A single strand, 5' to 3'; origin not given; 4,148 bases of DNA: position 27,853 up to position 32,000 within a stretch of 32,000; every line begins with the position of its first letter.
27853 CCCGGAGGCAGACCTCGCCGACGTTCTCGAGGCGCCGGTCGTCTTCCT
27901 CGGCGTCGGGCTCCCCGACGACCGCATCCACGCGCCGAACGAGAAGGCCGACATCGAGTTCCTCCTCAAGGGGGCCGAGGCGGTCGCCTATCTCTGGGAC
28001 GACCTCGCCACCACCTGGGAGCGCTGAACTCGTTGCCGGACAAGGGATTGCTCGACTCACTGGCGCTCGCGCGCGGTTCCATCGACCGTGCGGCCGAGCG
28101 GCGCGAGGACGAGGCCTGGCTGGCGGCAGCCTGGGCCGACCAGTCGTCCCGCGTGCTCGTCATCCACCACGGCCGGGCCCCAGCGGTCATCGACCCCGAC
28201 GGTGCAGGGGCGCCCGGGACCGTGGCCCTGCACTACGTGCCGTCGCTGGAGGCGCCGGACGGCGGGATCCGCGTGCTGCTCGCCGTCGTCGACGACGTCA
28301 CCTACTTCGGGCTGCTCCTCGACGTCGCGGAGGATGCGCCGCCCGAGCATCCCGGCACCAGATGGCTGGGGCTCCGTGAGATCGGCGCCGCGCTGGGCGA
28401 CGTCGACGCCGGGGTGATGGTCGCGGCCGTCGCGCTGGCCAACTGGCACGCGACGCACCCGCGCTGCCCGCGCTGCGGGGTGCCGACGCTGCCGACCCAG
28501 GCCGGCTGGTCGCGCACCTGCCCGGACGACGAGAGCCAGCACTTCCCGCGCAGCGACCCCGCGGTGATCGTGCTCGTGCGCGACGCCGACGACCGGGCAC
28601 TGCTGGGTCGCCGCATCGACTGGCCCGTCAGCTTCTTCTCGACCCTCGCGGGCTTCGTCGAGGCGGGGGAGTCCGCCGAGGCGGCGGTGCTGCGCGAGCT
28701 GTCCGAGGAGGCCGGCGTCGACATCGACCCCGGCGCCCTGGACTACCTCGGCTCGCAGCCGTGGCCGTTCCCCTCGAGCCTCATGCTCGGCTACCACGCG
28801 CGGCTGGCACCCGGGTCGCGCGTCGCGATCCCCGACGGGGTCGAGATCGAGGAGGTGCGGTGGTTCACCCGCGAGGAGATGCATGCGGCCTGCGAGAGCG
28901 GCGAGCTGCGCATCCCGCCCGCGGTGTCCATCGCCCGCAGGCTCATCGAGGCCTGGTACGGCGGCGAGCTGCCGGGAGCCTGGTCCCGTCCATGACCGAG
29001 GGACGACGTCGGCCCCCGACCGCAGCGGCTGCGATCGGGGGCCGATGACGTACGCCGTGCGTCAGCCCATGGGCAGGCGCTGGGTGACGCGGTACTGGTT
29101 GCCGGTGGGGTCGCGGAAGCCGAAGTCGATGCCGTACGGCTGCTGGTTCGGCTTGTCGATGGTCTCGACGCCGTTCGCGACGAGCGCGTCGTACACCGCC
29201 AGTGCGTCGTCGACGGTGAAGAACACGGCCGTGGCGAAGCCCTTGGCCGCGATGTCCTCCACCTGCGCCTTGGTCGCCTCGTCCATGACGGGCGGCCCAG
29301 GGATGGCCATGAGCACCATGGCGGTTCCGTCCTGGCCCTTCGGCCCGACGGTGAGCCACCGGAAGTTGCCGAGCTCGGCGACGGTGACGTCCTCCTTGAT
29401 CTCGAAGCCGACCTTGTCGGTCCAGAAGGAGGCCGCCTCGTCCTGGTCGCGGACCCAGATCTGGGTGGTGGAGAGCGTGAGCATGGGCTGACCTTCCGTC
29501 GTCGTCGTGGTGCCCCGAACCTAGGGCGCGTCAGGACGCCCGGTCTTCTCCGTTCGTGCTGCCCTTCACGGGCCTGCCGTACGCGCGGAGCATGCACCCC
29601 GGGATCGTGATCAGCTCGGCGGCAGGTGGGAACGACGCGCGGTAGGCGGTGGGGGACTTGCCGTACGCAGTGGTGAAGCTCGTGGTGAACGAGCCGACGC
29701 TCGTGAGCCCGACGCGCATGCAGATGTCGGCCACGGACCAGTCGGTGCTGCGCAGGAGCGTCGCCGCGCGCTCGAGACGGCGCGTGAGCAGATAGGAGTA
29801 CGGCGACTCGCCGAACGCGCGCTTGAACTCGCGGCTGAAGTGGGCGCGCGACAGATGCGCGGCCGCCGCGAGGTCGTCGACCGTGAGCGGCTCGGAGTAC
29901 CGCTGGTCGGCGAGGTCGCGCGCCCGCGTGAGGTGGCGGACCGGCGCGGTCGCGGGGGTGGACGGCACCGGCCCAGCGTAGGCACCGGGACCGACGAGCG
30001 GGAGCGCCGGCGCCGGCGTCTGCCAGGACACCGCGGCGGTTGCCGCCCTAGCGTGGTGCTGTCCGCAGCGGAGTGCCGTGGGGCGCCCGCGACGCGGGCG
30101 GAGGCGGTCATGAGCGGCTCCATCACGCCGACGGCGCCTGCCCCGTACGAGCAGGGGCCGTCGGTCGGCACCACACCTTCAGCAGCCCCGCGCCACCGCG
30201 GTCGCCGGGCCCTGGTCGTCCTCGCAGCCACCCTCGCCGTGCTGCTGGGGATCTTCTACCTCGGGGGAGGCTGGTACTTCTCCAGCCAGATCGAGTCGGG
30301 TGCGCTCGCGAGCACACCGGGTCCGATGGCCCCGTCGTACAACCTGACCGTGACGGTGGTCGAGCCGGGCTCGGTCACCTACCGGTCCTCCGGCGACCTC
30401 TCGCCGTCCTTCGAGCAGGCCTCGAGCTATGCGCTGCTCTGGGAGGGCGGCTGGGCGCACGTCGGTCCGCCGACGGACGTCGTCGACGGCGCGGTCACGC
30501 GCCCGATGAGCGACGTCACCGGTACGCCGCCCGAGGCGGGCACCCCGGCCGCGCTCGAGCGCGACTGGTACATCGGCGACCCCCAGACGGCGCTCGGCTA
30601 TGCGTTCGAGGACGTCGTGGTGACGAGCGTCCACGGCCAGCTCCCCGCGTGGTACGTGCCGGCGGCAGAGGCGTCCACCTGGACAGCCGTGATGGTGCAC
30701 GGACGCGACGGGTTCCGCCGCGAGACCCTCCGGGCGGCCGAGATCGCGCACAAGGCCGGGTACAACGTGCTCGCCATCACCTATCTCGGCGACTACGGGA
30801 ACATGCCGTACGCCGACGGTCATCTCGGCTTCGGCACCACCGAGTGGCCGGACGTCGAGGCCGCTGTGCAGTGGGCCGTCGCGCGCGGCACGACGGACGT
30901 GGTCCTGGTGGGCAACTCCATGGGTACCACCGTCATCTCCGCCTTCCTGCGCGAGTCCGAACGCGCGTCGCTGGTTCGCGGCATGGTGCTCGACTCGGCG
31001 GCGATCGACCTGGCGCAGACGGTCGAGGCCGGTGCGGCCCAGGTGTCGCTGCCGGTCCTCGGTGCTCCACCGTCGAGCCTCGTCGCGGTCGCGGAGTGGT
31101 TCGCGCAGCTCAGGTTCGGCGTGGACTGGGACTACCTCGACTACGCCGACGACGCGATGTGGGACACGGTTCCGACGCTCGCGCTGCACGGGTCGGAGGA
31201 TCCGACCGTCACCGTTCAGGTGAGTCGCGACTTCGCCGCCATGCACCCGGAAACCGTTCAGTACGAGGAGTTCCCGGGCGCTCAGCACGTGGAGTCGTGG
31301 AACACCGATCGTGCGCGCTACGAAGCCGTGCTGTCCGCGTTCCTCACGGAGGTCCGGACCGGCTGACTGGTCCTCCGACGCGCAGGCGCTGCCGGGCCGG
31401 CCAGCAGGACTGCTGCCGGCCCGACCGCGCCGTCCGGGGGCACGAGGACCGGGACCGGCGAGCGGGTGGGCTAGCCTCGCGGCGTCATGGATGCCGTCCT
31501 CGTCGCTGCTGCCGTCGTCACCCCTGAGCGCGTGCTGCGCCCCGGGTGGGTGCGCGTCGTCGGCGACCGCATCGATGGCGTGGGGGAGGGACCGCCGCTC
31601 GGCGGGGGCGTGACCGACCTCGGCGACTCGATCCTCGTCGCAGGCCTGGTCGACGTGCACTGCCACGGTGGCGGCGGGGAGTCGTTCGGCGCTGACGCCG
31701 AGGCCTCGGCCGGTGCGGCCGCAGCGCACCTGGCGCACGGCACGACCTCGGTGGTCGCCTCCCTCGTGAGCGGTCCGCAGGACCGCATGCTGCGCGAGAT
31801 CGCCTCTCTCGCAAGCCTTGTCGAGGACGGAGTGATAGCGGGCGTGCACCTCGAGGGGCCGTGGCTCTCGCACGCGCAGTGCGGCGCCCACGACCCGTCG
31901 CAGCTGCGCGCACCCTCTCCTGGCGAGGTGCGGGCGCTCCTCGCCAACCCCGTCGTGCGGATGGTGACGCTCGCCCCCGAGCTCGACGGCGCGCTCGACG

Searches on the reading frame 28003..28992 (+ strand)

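Call 70: search_protein_families(library=pfam, proteins=[window:28003-28992:+], max_evalue=0.0001)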
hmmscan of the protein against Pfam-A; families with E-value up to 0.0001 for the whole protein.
window:28003-28992:+ (330 aa): 3 families
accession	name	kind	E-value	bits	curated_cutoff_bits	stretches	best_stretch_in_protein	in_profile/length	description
PF00293.34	NUDIX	-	1.8e-19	70.5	21.1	1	185-293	3-118/134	NUDIX domain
PF09297.16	Zn_ribbon_NUD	-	2.6e-08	33.9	24.8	1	150-181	1-32/32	NADH pyrophosphatase zinc ribbon domain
PF09296.17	NUDIX-like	-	3.2e-06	28.3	22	1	59-148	11-96/96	NADH pyrophosphatase-like rudimentary NUDIX domain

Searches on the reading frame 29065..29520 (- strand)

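Call 70: search_protein_families(library=pfam, proteins=[window:29065-29520:-], max_evalue=0.0001)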
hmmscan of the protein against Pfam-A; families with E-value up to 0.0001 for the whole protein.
window:29065-29520:- (152 aa): 1 family
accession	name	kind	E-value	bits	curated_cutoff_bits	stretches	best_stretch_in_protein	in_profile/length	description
PF00903.31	Glyoxalase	-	4.2e-15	56.6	20.6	1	17-142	3-118/121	Glyoxalase/Bleomycin resistance protein/Dioxygenase superfamily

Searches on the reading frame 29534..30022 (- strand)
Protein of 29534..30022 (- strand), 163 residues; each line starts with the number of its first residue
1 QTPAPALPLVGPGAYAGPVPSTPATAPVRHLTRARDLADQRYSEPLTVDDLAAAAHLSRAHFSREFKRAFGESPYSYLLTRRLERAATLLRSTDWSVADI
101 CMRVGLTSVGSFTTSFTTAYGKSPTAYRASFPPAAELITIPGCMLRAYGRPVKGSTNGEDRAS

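Call 70: search_protein_families(library=pfam, proteins=[window:29534-30022:-], max_evalue=0.0001)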
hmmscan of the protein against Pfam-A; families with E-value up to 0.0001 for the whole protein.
window:29534-30022:- (163 aa): 2 families
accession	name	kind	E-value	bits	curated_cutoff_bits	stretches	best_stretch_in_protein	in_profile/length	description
PF12833.13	HTH_18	-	9.8e-23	80.7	33.6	1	51-129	1-79/80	Helix-turn-helix domain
PF00165.29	HTH_AraC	-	1.2e-22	79.9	26.6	2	40-78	3-41/42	Bacterial regulatory helix-turn-helix proteins, AraC family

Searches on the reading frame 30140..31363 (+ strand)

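Call 70: search_protein_families(library=pfam, proteins=[window:30140-31363:+], max_evalue=0.0001)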
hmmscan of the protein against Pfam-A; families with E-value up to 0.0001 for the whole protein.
window:30140-31363:+ (408 aa): 2 families
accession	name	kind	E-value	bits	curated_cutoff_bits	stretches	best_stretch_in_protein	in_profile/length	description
PF00561.26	Abhydrolase_1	-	3e-10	40.6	25.8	0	319-384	175-239/245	alpha/beta hydrolase fold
PF12146.15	Hydrolase_4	-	4.1e-10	39.8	27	1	182-297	6-119/239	Serine aminopeptidase, S33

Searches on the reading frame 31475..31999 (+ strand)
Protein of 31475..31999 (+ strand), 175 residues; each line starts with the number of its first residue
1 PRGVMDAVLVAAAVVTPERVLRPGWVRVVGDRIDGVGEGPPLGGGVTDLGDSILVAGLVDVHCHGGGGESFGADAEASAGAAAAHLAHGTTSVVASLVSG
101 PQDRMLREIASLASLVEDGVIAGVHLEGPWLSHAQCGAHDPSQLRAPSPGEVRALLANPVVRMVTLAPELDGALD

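Call 70: search_protein_families(library=pfam, proteins=[window:31475-31999:+], max_evalue=0.0001)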
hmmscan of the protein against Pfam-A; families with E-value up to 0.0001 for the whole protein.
window:31475-31999:+ (175 aa): 1 family
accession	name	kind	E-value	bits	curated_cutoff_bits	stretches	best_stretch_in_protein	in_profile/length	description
PF01979.26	Amidohydro_1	-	1.2e-09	38.4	25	1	53-171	1-129/345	Amidohydrolase family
